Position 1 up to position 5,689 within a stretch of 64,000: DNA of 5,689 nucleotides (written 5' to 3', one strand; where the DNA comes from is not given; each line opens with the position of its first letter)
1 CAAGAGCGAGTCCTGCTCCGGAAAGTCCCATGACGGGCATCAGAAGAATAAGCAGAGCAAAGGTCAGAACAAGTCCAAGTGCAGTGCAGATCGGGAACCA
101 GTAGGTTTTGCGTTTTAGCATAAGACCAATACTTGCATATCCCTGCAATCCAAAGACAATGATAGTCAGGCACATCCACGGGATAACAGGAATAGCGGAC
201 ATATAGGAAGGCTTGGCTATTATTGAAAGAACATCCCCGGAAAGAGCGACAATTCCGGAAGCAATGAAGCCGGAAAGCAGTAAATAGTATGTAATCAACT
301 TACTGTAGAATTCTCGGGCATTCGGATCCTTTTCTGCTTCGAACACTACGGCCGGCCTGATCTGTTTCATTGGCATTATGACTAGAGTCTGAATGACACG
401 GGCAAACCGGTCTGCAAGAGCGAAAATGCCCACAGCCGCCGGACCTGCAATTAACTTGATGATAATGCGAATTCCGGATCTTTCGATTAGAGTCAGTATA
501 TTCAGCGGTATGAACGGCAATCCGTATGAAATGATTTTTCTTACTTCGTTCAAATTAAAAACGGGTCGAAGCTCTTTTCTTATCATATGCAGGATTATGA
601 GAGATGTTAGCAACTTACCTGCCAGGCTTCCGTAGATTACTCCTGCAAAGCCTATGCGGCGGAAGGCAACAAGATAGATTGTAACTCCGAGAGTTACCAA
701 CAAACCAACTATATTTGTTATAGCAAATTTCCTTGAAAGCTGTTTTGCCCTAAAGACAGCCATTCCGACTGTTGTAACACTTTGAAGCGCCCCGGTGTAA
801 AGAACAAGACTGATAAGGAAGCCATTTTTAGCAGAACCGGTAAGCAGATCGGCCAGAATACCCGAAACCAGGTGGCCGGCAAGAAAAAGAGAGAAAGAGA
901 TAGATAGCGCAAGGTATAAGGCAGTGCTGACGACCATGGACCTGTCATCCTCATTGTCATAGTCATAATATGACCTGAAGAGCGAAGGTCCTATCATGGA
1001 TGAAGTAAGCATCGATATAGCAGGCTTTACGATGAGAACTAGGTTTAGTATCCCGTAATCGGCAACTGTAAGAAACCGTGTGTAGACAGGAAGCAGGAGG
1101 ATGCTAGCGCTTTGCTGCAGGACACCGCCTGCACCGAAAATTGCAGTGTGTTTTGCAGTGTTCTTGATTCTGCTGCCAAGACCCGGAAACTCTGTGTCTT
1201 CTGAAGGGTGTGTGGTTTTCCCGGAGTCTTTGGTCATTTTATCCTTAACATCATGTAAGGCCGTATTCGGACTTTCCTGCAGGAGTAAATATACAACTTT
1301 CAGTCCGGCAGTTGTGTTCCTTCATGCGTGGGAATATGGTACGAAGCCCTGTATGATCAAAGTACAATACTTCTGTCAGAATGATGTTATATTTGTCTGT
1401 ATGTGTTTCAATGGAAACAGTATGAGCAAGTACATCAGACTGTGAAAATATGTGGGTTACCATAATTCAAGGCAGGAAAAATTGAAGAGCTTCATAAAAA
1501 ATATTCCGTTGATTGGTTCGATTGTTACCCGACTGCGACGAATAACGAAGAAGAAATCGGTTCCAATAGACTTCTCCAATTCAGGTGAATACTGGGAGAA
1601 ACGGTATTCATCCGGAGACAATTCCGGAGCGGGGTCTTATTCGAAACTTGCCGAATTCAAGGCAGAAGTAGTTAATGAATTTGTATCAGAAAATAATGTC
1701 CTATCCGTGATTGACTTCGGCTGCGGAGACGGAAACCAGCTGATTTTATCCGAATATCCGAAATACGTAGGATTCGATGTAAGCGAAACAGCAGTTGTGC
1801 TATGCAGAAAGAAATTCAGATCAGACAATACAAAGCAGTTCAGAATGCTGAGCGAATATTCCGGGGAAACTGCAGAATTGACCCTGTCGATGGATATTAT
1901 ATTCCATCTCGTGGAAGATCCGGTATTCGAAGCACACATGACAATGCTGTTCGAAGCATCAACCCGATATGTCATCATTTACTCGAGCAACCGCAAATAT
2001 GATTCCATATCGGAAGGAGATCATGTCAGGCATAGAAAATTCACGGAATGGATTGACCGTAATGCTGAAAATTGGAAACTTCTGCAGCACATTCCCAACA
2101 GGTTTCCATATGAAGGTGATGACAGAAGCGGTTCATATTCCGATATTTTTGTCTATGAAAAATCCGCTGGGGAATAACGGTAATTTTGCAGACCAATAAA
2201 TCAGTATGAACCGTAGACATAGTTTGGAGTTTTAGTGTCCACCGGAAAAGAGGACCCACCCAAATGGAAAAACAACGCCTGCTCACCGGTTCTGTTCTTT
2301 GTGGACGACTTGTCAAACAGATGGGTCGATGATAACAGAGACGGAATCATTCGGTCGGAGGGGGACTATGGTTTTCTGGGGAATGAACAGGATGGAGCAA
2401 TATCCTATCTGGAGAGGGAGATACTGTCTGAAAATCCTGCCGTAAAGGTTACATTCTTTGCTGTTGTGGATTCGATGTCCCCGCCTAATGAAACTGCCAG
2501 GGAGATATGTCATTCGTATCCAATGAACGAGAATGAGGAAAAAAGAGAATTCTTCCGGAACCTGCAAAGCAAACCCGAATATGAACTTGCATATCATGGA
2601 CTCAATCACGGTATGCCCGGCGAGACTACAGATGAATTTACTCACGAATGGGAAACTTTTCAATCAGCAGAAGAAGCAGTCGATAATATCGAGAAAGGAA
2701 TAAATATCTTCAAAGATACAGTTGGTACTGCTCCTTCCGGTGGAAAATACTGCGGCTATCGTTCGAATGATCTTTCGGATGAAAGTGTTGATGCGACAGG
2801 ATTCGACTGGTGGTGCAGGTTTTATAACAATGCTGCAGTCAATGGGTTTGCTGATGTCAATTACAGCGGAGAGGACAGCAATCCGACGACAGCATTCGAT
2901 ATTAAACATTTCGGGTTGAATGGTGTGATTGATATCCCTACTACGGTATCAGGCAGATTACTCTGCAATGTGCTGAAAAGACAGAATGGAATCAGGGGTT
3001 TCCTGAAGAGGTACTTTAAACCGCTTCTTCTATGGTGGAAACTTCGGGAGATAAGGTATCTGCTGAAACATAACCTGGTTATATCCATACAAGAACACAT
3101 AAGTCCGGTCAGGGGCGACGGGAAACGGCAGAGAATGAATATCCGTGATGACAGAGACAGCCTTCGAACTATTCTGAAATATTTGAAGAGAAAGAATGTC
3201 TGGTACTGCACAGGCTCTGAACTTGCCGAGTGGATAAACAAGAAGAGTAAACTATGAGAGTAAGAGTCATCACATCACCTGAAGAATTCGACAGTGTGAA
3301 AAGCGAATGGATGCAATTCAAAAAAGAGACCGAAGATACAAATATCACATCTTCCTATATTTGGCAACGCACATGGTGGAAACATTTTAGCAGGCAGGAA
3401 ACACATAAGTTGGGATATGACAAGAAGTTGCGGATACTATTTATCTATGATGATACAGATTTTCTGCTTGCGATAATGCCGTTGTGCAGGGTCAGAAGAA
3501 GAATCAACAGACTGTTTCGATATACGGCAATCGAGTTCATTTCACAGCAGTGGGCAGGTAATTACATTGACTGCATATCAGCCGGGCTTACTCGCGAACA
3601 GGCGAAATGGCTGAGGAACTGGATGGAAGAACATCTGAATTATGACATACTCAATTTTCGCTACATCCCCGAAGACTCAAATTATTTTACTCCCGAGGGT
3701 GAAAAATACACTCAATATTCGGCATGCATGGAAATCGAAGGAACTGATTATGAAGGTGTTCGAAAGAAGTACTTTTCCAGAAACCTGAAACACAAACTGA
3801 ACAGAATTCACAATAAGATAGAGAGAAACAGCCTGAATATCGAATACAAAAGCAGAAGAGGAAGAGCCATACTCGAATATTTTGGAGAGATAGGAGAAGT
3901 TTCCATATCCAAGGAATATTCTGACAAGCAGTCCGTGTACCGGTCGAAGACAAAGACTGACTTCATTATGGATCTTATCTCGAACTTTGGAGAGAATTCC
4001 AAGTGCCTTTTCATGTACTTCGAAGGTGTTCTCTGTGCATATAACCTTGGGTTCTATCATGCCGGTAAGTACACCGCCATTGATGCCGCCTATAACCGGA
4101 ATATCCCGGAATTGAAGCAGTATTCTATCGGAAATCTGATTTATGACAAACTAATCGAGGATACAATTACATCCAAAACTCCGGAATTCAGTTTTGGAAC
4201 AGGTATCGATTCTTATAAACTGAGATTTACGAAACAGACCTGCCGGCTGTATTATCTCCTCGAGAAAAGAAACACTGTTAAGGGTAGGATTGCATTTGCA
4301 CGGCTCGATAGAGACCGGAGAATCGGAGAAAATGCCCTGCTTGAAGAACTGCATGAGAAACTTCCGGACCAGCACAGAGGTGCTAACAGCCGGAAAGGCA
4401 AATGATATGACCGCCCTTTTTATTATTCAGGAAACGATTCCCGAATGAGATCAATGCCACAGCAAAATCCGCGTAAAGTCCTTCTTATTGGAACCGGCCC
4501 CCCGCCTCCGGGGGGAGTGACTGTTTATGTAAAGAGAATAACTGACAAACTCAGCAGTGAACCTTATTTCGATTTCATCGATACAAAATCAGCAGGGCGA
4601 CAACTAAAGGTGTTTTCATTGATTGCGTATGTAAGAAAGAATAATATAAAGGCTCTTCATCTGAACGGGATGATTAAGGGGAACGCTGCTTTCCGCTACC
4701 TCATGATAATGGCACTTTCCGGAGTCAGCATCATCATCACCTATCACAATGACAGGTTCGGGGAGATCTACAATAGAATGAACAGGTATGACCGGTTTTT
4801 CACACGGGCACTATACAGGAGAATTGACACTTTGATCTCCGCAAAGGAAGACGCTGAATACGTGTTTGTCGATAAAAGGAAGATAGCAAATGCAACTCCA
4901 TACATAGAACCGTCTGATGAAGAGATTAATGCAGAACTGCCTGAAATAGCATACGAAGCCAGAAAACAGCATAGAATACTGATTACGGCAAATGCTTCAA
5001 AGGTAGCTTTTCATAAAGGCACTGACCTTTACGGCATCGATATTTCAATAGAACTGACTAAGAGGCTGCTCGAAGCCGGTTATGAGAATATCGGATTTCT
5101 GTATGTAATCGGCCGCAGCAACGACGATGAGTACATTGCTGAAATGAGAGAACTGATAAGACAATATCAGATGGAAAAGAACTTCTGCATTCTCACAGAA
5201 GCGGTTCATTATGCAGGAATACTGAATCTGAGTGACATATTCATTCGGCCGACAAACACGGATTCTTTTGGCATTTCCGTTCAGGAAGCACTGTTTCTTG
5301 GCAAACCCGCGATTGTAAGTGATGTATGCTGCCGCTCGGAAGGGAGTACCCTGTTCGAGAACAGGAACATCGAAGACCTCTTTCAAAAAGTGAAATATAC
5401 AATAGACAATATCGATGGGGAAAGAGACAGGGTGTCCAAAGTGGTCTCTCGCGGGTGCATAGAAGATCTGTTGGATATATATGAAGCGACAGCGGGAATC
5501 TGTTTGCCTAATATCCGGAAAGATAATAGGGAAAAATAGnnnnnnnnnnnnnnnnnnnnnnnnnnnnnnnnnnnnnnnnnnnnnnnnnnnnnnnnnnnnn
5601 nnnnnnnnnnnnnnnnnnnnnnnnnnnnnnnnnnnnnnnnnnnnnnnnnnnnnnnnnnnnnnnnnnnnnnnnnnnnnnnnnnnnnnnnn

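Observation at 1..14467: Surface-glycan locus carrying an atypical acyl/aminoacyl decoration toolkit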

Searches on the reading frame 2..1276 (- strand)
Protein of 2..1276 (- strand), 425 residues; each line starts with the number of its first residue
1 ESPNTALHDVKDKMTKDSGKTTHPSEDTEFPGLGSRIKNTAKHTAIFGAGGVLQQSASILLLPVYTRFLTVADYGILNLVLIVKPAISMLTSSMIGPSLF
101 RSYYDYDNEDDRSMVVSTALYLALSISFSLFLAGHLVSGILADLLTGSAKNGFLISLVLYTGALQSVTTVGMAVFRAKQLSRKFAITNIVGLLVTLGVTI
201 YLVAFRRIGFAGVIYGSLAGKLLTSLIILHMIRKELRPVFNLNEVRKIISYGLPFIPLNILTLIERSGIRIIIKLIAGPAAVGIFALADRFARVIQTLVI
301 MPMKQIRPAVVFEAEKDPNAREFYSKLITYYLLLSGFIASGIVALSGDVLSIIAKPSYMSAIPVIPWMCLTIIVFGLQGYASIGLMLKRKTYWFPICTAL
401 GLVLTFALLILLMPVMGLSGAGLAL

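Call 10: search_protein_families(library=pfam, proteins=[window:2-1276:-], max_evalue=0.01)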
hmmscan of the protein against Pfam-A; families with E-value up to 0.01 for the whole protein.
window:2-1276:- (425 aa): 2 families
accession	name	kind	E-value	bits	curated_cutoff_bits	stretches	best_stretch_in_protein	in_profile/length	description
PF01943.22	Polysacc_synt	-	3.8e-20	72.9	28.2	1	42-303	3-262/274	Polysaccharide biosynthesis protein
PF13440.11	Polysacc_synt_3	-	6e-19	68.8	23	1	66-353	3-283/293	Polysaccharide biosynthesis protein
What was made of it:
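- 1..1237 (-): Wzx-type flippase, partial. About 412 of 514 aa lie in the window; the gene runs off the window start. Polysacc_synt 72.9 bits and Polysacc_synt_3 68.8 bits (call 10).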

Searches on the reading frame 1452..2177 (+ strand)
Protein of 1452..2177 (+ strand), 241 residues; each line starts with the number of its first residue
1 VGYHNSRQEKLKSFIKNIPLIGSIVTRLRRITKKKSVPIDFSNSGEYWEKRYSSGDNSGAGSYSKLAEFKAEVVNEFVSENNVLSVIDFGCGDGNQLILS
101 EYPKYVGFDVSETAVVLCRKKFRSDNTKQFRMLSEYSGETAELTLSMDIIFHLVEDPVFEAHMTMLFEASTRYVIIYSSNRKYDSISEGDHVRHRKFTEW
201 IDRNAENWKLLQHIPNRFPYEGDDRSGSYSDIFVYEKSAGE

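Call 9: search_protein_families(library=pfam, proteins=[window:1452-2177:+], max_evalue=0.01)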
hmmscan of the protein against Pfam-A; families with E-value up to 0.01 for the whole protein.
window:1452-2177:+ (241 aa): 6 families
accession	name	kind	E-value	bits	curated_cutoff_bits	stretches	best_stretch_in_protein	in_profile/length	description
PF03291.22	mRNA_G-N7_MeTrfase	-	7.6e-05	22.4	26.6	1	70-132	45-113/315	mRNA (guanine-N(7))-methyltransferase domain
PF13847.12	Methyltransf_31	-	0.00012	22.2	27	1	84-151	5-79/145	Methyltransferase domain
PF13649.12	Methyltransf_25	-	0.00021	22.4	27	1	86-151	1-69/97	Methyltransferase domain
PF13489.12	Methyltransf_23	-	0.00049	20.3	27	1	68-124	7-64/164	Methyltransferase domain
PF08242.18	Methyltransf_12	-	0.0008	20.5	30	1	87-151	1-70/98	Methyltransferase domain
PF08241.18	Methyltransf_11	-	0.009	17.1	21.2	0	88-157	2-76/95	Methyltransferase domain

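Call 11: search_protein_families(library=ncbifam, proteins=[window:1452-2177:+], max_evalue=0.01)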
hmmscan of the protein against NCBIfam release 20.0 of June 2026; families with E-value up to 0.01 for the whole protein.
window:1452-2177:+ (241 aa): 3 families
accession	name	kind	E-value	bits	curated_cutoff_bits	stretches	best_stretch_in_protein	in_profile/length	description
TIGR04074.1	bacter_Hen1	equivalog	1.7e-06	26.8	340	1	58-209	258-428/462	3' terminal RNA ribose 2'-O-methyltransferase Hen1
TIGR03587.1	Pse_Me-ase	hypoth_equivalog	5.9e-06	26.5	112.05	1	57-237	21-203/204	pseudaminic acid biosynthesis-associated methylase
NF041360.1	GntF_guanitoxin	equivalog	0.008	15.3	60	0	46-100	21-73/273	guanitoxin biosynthesis pre-guanitoxin forming N-methyltransferase GntF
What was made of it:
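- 1452..2177 (+): Class I SAM methyltransferase, first gene of the variable cassette. Weak match to the pseudaminic-acid-associated methylase TIGR03587 (call 11).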

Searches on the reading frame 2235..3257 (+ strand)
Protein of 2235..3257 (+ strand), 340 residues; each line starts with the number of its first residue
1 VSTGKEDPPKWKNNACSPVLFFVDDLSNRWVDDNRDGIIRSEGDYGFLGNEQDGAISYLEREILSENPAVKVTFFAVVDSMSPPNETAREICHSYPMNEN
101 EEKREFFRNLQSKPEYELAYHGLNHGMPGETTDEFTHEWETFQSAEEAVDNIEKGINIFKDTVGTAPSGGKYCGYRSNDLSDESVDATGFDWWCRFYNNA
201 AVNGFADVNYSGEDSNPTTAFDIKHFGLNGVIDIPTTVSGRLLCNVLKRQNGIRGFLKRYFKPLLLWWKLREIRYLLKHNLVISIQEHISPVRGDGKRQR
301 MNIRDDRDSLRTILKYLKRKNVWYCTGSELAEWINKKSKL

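Call 9: search_protein_families(library=pfam, proteins=[window:2235-3257:+], max_evalue=0.01)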
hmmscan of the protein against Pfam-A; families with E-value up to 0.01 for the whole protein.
window:2235-3257:+ (340 aa): 1 family
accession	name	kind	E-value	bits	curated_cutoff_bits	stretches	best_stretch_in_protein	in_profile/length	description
PF10096.14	DUF2334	-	8e-05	22.8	26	1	91-161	45-113/203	Uncharacterized protein conserved in bacteria (DUF2334)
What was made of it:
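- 2235..3257 (+): DUF2334/CE4-like putative de-N-acetylase. DUF2334 22.8 bits, below the cut-off of 26 (call 9).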

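Call 11: search_protein_families(library=ncbifam, proteins=[window:2235-3257:+], max_evalue=0.01)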
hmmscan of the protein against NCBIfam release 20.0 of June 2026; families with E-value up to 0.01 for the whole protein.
window:2235-3257:+ (340 aa): 1 family
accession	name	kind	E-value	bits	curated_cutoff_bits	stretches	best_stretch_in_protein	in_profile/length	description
TIGR03212.1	uraD_N-term-dom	equivalog_domain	0.0044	16.1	424.6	1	137-199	124-187/297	allantoinase PuuE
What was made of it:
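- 2235..3257 (+): PuuE-like match at E 0.004 (call 11).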

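Call 76: predict_structure(protein=window:2235-3257:+)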
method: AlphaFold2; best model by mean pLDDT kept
length: 340 residues; sequences in the alignment: 1
mean_pLDDT: 32.9   pTM: 0.19
mean pLDDT of the five models: 32.9, 29.6, 29.5, 28.8, 28.7
residues with pLDDT >= 90: 0; 70-90: 0; 50-70: 0; < 50: 340
segments of 3 or more residues with pLDDT < 50: 1-340
pLDDT, mean of each block of 10 residues (from residue 1): 34 27 31 29 30 31 32 30 29 30 35 29 28 30 35 38 33 36 41 42 32 29 28 27 30 34 34 35 28 31 37 43 39 41
secondary structure, 60 per line:
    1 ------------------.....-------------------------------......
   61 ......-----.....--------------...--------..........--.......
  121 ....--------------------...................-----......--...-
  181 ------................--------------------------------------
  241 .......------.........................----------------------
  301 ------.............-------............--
elements in order: E19-23 H55-66 E72-76 H102-111 H114-124 H145-163 H169-174 H187-202 H241-247 H254-278 H307-319 H327-338
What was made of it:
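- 2235..3257 (+): The structure model failed (call 76).
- On DUF2334 / CE4-like deacetylases: The single-sequence model was unusable (pLDDT 33, call 76).
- The DUF2334 assignment is below threshold, and its structure model failed (calls 9, 76).
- Tried and rejected: Single-sequence prediction of the DUF2334-like protein failed (pLDDT 33, call 76), so no fold search was run on it.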

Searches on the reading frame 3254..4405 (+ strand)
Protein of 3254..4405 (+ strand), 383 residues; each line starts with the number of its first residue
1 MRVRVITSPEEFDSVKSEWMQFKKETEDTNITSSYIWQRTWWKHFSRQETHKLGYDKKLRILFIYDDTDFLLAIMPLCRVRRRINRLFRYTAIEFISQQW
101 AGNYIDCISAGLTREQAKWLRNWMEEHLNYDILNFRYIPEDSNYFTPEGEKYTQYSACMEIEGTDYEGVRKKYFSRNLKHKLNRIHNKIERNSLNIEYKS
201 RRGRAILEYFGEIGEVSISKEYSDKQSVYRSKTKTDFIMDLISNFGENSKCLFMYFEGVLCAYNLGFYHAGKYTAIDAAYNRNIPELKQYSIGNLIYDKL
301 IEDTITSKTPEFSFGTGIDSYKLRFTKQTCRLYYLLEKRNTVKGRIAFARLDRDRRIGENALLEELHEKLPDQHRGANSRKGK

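Call 9: search_protein_families(library=pfam, proteins=[window:3254-4405:+], max_evalue=0.01)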
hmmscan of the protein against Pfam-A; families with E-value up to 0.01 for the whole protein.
window:3254-4405:+ (383 aa): 1 family
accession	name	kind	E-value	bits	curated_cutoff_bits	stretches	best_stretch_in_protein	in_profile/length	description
PF13480.13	Acetyltransf_6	-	5.7e-12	46.4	22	1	225-322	46-142/143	Acetyltransferase (GNAT) domain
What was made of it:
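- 3254..4405 (+): FemAB/CelD-like Acetyltransf_6 acyl- or aminoacyl-transferase. Its start overlaps the stop of the upstream gene (ATGA). PF13480 46.4 bits against a cut-off of 22 (call 9).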

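Call 11: search_protein_families(library=ncbifam, proteins=[window:3254-4405:+], max_evalue=0.01)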
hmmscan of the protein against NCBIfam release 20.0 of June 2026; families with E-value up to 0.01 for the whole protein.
window:3254-4405:+ (383 aa): 0 families

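Call 32: search_solved_structures(query=window:3254-4405:+, max_evalue=1, show_alignments=1)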
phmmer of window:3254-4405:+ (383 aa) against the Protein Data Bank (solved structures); distinct sequences matched with E-value up to 1: 0.

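Call 57: search_solved_structures(query=A5, max_evalue=10, show_alignments=1)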
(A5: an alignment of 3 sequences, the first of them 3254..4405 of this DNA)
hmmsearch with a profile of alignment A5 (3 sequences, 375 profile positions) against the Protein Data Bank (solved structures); distinct sequences matched with E-value up to 10: 1.
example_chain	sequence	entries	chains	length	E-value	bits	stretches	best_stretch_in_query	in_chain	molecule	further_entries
6msp_A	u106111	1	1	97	0.6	12.6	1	159-201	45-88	De novo Designed Protein Foldit3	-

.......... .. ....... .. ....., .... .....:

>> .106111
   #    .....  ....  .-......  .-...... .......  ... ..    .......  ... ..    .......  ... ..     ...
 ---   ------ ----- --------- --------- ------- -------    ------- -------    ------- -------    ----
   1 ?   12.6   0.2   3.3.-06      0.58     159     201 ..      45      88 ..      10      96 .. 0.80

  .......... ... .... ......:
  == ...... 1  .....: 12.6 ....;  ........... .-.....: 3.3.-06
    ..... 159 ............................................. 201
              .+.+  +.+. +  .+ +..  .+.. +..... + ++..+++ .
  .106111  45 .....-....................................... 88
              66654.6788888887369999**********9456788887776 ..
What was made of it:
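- On FemAB aminoacyl-tRNA transferases (PF02388; PEP-CTERM FemAB subfamily): No PDB match, even with a profile (calls 32, 57).
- Tried and rejected: Sequence and profile searches of the PDB found nothing useful for the FemAB-like protein (calls 32, 57).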

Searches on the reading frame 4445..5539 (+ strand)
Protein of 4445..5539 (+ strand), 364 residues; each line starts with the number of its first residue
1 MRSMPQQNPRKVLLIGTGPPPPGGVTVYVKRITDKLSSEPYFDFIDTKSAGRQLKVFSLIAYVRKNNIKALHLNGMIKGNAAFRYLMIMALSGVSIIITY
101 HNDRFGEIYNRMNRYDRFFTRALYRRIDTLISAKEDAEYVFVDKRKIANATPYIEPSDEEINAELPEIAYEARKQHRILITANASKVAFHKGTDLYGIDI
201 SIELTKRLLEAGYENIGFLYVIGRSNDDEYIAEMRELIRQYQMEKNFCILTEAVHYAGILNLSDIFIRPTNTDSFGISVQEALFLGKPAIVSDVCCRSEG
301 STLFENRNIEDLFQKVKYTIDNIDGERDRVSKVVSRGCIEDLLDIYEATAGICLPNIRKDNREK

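Call 9: search_protein_families(library=pfam, proteins=[window:4445-5539:+], max_evalue=0.01)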
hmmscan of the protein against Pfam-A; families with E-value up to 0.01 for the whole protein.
window:4445-5539:+ (364 aa): 4 families
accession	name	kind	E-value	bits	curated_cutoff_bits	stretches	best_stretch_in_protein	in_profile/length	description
PF13692.12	Glyco_trans_1_4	-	1.2e-09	39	27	1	197-321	16-141/142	Glycosyl transferases group 1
PF00534.26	Glycos_transf_1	-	3.9e-09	36.7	26.4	1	196-299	28-129/172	Glycosyl transferases group 1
PF13439.12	Glyco_transf_4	-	0.0017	18.9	28.5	1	55-135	60-142/170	Glycosyltransferase Family 4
PF13579.12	Glyco_trans_4_4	-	0.0096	16.7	29.7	0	56-136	60-137/158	Glycosyl transferase 4-like domain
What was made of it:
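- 4445..5539 (+): GT4 glycosyltransferase (GT4a). Glyco_trans_1_4 39 bits and Glycos_transf_1 36.7 bits (call 9).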
